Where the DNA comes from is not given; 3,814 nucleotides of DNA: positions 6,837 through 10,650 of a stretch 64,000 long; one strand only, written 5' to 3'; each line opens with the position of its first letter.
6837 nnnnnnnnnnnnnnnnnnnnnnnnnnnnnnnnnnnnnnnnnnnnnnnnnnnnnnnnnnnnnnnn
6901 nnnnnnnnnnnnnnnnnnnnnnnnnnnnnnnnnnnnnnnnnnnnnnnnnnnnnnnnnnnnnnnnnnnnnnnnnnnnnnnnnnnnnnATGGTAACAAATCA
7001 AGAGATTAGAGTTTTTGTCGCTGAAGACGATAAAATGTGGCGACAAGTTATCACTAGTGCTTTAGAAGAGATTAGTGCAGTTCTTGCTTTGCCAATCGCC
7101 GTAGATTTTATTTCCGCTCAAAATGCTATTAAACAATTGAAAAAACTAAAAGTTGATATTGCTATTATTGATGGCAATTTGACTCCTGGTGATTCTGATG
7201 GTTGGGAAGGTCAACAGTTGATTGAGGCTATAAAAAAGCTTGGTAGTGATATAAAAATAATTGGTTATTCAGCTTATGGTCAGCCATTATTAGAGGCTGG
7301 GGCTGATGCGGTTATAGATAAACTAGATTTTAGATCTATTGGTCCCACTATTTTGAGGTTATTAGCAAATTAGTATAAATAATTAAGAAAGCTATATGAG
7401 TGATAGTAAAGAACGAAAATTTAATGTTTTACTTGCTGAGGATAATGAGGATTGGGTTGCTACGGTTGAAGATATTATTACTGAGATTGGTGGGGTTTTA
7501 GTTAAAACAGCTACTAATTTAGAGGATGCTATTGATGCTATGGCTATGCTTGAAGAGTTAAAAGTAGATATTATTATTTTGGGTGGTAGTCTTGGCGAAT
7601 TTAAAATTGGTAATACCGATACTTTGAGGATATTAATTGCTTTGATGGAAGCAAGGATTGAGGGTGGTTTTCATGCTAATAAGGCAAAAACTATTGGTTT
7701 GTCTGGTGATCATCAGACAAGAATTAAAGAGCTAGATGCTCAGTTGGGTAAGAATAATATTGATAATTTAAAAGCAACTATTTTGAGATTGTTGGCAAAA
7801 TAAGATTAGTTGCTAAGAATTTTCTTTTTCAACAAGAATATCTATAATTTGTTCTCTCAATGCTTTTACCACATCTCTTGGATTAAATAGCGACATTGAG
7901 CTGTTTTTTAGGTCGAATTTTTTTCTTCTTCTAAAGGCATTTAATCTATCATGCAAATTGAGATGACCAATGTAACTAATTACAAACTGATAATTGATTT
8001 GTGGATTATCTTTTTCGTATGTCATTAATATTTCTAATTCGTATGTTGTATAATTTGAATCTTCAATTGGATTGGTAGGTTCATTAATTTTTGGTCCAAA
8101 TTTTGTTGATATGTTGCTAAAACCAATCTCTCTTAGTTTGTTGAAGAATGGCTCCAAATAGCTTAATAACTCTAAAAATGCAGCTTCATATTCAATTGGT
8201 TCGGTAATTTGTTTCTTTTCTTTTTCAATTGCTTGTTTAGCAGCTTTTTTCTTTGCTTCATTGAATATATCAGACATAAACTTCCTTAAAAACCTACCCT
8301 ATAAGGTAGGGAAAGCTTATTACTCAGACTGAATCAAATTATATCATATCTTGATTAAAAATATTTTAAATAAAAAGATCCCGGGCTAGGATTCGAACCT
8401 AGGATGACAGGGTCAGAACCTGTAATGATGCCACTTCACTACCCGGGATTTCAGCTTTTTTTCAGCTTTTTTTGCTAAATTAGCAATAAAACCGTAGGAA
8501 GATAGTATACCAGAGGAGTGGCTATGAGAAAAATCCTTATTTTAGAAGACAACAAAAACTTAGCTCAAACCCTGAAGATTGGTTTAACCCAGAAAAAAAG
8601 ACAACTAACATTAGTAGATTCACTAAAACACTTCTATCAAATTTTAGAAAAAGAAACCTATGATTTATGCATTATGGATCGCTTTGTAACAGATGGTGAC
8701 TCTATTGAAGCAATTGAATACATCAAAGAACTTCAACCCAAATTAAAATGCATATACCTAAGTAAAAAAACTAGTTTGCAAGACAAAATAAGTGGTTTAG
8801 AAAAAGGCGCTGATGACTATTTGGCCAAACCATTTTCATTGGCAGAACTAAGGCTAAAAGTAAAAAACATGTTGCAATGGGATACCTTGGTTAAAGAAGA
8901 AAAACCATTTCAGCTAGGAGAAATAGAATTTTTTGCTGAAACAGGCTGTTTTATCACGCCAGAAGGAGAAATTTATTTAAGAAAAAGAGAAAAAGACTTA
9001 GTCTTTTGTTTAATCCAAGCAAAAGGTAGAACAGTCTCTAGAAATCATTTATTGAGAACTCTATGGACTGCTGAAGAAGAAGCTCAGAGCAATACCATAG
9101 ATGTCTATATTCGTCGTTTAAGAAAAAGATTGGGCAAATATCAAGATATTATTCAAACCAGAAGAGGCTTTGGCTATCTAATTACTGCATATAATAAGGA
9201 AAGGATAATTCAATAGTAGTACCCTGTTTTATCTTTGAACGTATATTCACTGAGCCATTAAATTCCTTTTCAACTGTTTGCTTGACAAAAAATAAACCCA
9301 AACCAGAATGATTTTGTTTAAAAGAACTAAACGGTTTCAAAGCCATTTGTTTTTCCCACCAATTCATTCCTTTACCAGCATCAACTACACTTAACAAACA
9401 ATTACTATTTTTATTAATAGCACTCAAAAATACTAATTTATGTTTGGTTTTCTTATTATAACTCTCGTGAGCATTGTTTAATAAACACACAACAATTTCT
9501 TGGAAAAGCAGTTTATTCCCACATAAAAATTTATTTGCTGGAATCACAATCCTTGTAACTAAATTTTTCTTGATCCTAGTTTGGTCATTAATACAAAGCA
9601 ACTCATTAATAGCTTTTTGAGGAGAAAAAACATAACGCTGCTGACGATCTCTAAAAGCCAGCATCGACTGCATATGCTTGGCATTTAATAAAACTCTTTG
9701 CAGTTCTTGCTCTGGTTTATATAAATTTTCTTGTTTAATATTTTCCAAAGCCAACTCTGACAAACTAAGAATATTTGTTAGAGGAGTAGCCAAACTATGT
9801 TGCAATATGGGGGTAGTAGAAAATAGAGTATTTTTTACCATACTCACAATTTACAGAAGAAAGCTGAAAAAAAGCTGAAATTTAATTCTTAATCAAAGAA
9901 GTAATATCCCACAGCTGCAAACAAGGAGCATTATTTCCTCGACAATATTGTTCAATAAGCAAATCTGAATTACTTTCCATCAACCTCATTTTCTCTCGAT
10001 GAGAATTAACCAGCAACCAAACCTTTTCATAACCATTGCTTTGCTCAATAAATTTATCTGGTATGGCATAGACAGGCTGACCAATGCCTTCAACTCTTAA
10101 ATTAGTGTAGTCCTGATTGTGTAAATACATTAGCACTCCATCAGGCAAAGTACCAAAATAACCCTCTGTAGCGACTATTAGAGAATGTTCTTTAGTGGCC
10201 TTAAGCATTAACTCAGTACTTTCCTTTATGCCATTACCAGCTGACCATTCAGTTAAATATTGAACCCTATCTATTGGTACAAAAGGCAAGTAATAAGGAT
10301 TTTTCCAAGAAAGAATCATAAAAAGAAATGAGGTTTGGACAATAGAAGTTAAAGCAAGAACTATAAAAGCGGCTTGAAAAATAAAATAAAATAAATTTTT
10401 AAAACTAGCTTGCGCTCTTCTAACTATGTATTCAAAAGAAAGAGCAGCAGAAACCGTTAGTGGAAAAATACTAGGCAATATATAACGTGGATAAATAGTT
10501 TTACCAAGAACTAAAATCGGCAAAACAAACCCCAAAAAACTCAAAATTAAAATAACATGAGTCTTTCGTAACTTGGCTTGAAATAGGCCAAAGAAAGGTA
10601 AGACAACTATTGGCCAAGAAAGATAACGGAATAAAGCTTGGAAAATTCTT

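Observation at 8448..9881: Two-component pair bracketed by a perfect 22-bp inverted repeat made of 11-bp direct repeats (candidate autoregulatory OmpR-type boxes)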

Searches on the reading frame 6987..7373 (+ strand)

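Call 7: search_protein_families(library=pfam, proteins=[window:6987-7373:+])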
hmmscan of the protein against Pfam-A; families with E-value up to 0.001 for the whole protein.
window:6987-7373:+ (128 aa): 1 family
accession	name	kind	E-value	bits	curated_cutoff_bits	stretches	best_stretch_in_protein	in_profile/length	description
PF00072.30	Response_reg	-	2.8e-08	34.3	30.2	1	9-112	1-99/111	Response regulator receiver domain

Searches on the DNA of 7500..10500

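Call 44: search_rna_families(source=window, start=7500, end=10500, threshold=evalue, max_evalue=1)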
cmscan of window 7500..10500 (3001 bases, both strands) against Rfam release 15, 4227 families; matches with E-value up to 1: 1.
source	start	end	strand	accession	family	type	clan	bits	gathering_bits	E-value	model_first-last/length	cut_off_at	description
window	8378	8448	-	RF00005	tRNA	Gene; tRNA;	CL00001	56.8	29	6.3e-11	1-71/71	no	tRNA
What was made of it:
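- Tried and rejected: It found only the tRNA (call 44).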

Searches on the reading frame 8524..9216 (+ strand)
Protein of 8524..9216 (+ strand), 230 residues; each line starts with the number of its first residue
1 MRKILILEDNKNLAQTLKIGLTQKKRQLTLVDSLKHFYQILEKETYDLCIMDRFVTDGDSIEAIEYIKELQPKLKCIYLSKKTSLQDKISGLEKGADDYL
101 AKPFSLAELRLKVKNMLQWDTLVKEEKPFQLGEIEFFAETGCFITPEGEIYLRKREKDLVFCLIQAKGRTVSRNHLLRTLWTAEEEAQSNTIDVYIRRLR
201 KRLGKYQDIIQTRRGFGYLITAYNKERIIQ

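Call 7: search_protein_families(library=pfam, proteins=[window:8524-9216:+])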
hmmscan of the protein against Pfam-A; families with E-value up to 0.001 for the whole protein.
window:8524-9216:+ (230 aa): 2 families
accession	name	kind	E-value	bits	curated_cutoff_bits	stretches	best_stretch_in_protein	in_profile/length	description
PF00486.34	Trans_reg_C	-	1.1e-19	70.6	26.2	1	149-219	3-76/77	Transcriptional regulatory protein, C terminal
PF00072.30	Response_reg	-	1.3e-18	67.6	30.2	1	4-113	1-110/111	Response regulator receiver domain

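Call 10: find_encoding_contigs(protein=window:8524-9216:+, flank=3000, max_places=10)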
Protein window:8524-9216:+ (230 aa): 23 contigs read that carry it; 8 places shown.
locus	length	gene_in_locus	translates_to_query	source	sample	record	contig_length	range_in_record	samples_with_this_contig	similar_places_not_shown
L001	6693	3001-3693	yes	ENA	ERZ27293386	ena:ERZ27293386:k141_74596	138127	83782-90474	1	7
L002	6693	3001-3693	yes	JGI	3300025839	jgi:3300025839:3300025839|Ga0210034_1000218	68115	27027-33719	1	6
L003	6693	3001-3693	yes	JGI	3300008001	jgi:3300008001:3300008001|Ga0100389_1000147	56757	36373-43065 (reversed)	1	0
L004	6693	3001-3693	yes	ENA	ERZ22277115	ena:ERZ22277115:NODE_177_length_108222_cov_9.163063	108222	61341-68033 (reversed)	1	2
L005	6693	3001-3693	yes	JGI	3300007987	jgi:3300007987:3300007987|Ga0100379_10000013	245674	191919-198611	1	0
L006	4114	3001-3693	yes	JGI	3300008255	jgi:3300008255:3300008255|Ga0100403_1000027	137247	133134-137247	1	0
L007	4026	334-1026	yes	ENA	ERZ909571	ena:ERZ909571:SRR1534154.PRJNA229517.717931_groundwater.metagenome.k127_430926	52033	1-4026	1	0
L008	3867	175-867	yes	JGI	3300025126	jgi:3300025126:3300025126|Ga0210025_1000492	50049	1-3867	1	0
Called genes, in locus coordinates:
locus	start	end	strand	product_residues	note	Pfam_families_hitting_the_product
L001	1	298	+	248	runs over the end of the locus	PF05175:MTS (weak), PF13649:Methyltransf_25 (weak), PF13847:Methyltransf_31 (weak)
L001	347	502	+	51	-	-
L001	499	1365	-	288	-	PF12705:PDDEXK_1, PF01930:Cas_Cas4 (weak)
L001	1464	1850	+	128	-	PF00072:Response_reg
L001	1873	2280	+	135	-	-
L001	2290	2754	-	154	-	-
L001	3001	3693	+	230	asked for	PF00072:Response_reg, PF00486:Trans_reg_C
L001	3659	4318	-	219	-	PF02518:HATPase_c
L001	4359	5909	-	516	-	PF13231:PMT_2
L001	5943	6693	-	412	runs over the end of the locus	PF26314:MptA_B_family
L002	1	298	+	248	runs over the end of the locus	PF05175:MTS (weak), PF13649:Methyltransf_25 (weak), PF13847:Methyltransf_31 (weak)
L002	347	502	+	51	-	-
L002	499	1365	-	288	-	PF12705:PDDEXK_1, PF01930:Cas_Cas4 (weak)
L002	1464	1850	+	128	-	PF00072:Response_reg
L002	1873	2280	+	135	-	-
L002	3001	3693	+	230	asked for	PF00072:Response_reg, PF00486:Trans_reg_C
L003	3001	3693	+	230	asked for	PF00072:Response_reg, PF00486:Trans_reg_C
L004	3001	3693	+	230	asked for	PF00072:Response_reg, PF00486:Trans_reg_C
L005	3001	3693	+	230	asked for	PF00072:Response_reg, PF00486:Trans_reg_C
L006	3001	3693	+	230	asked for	PF00072:Response_reg, PF00486:Trans_reg_C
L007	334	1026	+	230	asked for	PF00072:Response_reg, PF00486:Trans_reg_C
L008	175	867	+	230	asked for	PF00072:Response_reg, PF00486:Trans_reg_C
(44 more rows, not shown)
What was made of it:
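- Checked: The right repeat ends 18 nt before the kinase ATG at 9841, which is the start used in public annotation (call 10), or 12 nt before the GTG at 9847.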

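Call 30: search_solved_structures(query=window:8524-9216:+, max_evalue=1e-10)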
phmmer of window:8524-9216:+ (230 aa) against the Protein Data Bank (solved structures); distinct sequences matched with E-value up to 1e-10: 48.
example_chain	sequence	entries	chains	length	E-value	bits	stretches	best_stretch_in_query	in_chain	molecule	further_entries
8jo2_H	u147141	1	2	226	3.5e-23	85.4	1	3-221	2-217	DNA-binding transcriptional regulator BasR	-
4s04_A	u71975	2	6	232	3.8e-23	85.3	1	3-221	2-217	DNA-binding transcriptional regulator BasR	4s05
7e1b_A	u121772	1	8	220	6.8e-23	84.5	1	3-220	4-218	DNA-binding response regulator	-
1ys6_A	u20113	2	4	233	3.9e-22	82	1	3-220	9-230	Transcriptional regulatory protein prrA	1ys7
1kgs_A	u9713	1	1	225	4.2e-21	78.6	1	3-219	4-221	DNA BINDING RESPONSE REGULATOR D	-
1p2f_A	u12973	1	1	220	2.9e-19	72.6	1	1-222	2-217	Response Regulator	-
7lz9_A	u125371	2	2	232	3.1e-18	69.2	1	3-221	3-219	Putative two-component system response regulator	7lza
3q9s_A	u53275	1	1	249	9.5e-18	67.7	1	2-206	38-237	DNA-binding response regulator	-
4kny_A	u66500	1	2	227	1.7e-17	66.8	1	2-205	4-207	KDP operon transcriptional regulatory protein KdpE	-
4kfc_A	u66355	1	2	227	1.9e-17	66.7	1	2-205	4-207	KDP operon transcriptional regulatory protein KdpE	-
6lgq_D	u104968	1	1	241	2.1e-17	66.5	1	2-205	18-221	DNA-binding response regulator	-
2oqr_A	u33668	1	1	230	6.2e-17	65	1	3-219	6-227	Sensory transduction protein regX3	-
5dcl_A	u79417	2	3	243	6.8e-16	61.6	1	3-225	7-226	PhoB family transcriptional regulator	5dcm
5vfa_A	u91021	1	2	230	1.3e-15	60.7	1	2-220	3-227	Response regulator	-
9dvt_R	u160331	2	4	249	1.4e-15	60.6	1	3-220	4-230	DNA-binding dual master transcriptional regulator RpaA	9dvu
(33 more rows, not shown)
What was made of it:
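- Closest known: PmrA/BasR with PmrB. Same: It is the closest solved structure by sequence (8jo2, 4s04; E about 4e-23, call 30).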

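Call 31: search_protein_families(library=ncbifam, proteins=[window:8524-9216:+], max_evalue=0.00001)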
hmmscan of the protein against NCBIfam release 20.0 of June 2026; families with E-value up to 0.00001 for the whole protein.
window:8524-9216:+ (230 aa): 58 families (the best 25 are shown)
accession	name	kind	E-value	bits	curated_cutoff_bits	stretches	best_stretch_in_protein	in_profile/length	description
NF053854.1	RespRegPhoBBctds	equivalog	9e-38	129.9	270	1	4-220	1-224/225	two-component system response regulator PhoB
NF012023.0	PRK15479.1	equivalog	2.3e-36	125.5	337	1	3-223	2-220/224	transcriptional regulator TctD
TIGR02154.1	PhoB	equivalog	1.9e-34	118.9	296.2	1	2-219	3-224/226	phosphate regulon transcriptional regulator PhoB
NF007928.2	PRK10643.1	equivalog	8.8e-34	117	330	1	3-219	2-215/216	two-component system response regulator PmrA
NF051850.1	RespRegRprY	equivalog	9.3e-33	113.6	370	1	3-224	6-230/234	response regulator transcription factor RprY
NF041734.1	resp_reg_RppA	equivalog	3.9e-31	108.2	250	1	3-220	2-227/229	two-component system response regulator RppA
TIGR01387.1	cztR_silR_copR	subfamily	9.1e-31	107.2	279.2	1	4-219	1-217/218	heavy metal response regulator transcription factor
NF008296.0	PRK11083.1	equivalog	5.7e-30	104.4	273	1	2-220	4-225/228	two-component system response regulator CreB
NF040534.1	resp_reg_YycF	equivalog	2.9e-29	102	340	1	2-221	1-228/231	response regulator YycF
NF040689.1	MtrAB_MtrA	equivalog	2e-28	99.2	300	1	4-219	1-217/219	MtrAB system response regulator MtrA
NF008034.0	PRK10766.1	equivalog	1.3e-27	96.8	275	1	2-222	3-228/231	two-component system response regulator TorR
NF045944.1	ResRegRpaBCyano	equivalog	5.6e-27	94.6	330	1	5-220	1-227/229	response regulator transcription factor RpaB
NF008078.0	PRK10816.1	equivalog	1.6e-26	93.2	336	1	3-220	2-220/223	two-component system response regulator PhoP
NF007346.1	PRK09836.1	equivalog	4.8e-26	92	420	1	3-221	2-222/227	copper/silver response regulator transcription factor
NF041733.1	resp_reg_CseB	equivalog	1.1e-25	90.4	350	1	3-220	2-226/228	two-component system response regulator CseB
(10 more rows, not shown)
